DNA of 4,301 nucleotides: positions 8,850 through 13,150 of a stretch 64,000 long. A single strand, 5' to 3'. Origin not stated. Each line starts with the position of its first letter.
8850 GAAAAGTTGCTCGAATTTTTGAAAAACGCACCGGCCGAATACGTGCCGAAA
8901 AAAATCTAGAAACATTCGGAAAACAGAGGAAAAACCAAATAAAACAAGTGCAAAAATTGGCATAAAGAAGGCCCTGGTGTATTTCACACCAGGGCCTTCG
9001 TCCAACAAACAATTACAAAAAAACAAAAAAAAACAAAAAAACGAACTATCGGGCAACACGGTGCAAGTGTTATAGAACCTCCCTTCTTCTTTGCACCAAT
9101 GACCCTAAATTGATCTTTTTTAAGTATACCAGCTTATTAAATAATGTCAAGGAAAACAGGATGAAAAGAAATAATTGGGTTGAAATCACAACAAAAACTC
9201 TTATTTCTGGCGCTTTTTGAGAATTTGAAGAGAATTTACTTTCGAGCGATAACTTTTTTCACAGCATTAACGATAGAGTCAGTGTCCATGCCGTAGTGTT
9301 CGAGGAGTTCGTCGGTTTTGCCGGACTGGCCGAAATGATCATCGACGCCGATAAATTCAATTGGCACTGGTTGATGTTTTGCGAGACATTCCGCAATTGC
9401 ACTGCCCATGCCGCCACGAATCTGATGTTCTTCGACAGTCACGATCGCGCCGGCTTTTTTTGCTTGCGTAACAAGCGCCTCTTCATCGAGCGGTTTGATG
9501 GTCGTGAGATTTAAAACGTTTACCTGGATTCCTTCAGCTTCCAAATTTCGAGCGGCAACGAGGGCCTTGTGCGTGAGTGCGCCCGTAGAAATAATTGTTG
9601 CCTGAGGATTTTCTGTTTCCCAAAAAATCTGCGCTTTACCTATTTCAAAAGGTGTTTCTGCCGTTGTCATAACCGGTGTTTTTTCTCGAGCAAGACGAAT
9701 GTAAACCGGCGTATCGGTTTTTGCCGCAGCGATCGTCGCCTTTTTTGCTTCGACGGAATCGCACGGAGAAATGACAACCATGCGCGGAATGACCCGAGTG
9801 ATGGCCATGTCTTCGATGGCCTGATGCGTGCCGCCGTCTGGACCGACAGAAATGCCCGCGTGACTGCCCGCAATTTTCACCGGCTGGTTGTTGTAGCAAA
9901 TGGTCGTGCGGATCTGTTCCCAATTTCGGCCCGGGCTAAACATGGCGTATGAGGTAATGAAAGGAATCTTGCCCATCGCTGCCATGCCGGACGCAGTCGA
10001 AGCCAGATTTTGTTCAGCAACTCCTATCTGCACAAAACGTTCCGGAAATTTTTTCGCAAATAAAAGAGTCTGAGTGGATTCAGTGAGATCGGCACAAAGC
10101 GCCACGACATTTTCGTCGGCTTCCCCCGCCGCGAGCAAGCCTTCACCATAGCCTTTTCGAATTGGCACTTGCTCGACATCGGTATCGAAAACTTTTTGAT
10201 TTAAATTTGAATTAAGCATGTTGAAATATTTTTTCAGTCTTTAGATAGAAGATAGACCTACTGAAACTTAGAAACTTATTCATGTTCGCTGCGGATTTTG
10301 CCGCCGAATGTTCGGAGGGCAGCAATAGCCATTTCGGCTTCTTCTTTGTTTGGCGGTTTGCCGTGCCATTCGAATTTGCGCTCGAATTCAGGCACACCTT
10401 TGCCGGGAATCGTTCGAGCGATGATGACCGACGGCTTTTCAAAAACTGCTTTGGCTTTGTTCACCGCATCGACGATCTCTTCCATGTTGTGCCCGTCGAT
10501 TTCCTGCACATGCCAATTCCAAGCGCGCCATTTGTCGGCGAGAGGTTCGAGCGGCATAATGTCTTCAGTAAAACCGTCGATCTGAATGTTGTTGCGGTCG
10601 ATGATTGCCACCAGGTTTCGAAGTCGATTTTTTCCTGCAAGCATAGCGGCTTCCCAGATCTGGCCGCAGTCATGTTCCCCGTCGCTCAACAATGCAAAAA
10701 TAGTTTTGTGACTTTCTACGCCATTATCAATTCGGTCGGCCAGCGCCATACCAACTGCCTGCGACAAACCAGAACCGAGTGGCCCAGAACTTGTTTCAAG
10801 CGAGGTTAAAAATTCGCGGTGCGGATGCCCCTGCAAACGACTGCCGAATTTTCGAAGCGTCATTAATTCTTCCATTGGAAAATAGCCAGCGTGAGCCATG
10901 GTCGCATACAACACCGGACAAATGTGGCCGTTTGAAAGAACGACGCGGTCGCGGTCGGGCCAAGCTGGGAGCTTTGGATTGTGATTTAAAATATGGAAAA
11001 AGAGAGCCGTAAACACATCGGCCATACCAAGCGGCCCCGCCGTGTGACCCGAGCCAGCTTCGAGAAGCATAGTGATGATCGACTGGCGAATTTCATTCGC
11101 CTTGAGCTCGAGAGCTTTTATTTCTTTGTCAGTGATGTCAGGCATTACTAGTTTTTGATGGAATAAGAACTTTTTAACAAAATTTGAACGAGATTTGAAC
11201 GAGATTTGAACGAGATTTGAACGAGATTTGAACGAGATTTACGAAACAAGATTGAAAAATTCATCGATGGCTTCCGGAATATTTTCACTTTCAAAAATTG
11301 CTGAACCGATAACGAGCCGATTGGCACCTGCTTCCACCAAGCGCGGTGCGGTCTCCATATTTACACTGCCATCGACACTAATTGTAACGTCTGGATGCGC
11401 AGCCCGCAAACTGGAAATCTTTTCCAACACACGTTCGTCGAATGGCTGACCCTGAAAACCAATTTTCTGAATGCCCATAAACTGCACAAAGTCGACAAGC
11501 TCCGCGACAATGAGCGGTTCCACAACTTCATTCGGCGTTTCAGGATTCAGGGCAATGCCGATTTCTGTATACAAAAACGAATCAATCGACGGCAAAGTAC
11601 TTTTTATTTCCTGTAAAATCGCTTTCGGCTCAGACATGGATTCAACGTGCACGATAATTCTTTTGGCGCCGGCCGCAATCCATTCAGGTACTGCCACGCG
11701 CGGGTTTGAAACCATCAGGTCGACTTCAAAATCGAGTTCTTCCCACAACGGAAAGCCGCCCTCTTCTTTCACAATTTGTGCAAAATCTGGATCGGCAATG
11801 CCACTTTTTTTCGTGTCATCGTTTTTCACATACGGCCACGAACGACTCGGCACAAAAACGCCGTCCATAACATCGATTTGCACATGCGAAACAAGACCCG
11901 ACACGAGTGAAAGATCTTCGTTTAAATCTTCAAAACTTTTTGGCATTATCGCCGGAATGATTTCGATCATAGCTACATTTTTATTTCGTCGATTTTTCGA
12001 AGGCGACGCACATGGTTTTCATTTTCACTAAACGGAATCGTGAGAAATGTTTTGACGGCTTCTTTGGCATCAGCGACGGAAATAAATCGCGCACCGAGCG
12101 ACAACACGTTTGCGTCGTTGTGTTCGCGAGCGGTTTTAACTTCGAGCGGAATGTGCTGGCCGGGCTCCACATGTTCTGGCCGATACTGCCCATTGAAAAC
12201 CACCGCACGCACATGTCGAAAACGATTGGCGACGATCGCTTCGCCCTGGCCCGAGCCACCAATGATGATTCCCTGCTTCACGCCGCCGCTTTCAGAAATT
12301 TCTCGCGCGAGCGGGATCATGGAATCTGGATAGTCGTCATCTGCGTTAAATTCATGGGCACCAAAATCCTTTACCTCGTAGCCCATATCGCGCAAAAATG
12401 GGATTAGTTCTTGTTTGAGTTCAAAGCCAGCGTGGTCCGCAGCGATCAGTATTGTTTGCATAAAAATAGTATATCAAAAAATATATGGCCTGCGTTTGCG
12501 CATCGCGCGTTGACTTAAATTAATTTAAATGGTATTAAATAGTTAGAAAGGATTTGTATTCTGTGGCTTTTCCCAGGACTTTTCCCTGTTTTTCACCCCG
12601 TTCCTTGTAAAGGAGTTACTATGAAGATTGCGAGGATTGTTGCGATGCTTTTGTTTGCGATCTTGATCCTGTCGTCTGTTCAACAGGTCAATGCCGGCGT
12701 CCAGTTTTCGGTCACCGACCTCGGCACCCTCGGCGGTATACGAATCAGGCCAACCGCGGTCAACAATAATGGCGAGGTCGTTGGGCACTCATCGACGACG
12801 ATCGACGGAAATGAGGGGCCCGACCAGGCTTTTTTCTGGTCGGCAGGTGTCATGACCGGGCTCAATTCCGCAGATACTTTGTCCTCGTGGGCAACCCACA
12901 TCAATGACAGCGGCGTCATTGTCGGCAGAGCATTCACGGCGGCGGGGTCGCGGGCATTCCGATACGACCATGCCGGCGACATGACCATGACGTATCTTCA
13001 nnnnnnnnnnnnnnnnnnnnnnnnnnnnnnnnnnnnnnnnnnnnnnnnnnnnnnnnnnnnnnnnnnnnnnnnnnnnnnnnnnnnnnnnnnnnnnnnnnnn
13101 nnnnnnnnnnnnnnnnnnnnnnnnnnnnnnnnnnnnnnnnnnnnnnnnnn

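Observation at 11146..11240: Perfect 11-bp x5 tandem repeat in the 93-nt rpe-tkt spacer inside a pentose-phosphate operon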

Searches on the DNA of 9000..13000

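Call 40: search_rna_families(source=window, start=9000, end=13000, threshold=evalue, max_evalue=1)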
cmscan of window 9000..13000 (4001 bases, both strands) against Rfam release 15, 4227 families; matches with E-value up to 1: 0.
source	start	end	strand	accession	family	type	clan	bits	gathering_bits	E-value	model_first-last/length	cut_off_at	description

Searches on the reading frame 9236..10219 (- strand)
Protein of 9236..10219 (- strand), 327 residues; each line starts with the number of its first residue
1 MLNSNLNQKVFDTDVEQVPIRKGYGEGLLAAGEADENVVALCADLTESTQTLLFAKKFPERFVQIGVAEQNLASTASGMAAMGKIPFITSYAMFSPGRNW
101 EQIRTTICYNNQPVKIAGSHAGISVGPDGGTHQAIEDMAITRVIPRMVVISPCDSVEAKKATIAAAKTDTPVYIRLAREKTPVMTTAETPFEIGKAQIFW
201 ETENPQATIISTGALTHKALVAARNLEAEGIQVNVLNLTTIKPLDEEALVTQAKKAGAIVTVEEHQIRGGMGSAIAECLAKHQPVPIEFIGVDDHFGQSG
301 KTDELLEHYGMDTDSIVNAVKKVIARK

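Call 4: search_protein_families(library=pfam, proteins=[window:9236-10219:-])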
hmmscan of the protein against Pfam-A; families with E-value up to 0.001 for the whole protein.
window:9236-10219:- (327 aa): 4 families
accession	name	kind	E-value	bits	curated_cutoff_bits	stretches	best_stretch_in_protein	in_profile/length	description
PF02779.29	Transket_pyr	-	7.2e-40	136.9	27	1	17-182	2-173/174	Transketolase, pyrimidine binding domain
PF02780.25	Transketolase_C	-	2.4e-29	102.2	25.9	1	202-316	7-124/124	Transketolase, C-terminal domain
PF22613.1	Transketolase_C_1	-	1.2e-08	35.6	27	1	201-312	7-113/113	Transketolase-like TK C-terminal domain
PF17147.9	PFOR_II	-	5.3e-06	27.2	27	1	208-290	4-89/102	Pyruvate:ferredoxin oxidoreductase core domain II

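Call 19: find_encoding_contigs(protein=window:9236-10219:-, flank=3000, max_places=10)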
Protein window:9236-10219:- (327 aa): 1 contig read that carries it; 1 place shown.
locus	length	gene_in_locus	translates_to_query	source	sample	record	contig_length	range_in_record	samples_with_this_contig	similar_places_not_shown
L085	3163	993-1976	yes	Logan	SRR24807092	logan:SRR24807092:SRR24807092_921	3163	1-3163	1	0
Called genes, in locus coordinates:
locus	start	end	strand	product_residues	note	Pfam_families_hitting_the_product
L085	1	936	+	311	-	?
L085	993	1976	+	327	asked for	PF02779:Transket_pyr, PF02780:Transketolase_C, PF22613:Transketolase_C_1, PF17147:PFOR_II (weak)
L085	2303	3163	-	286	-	?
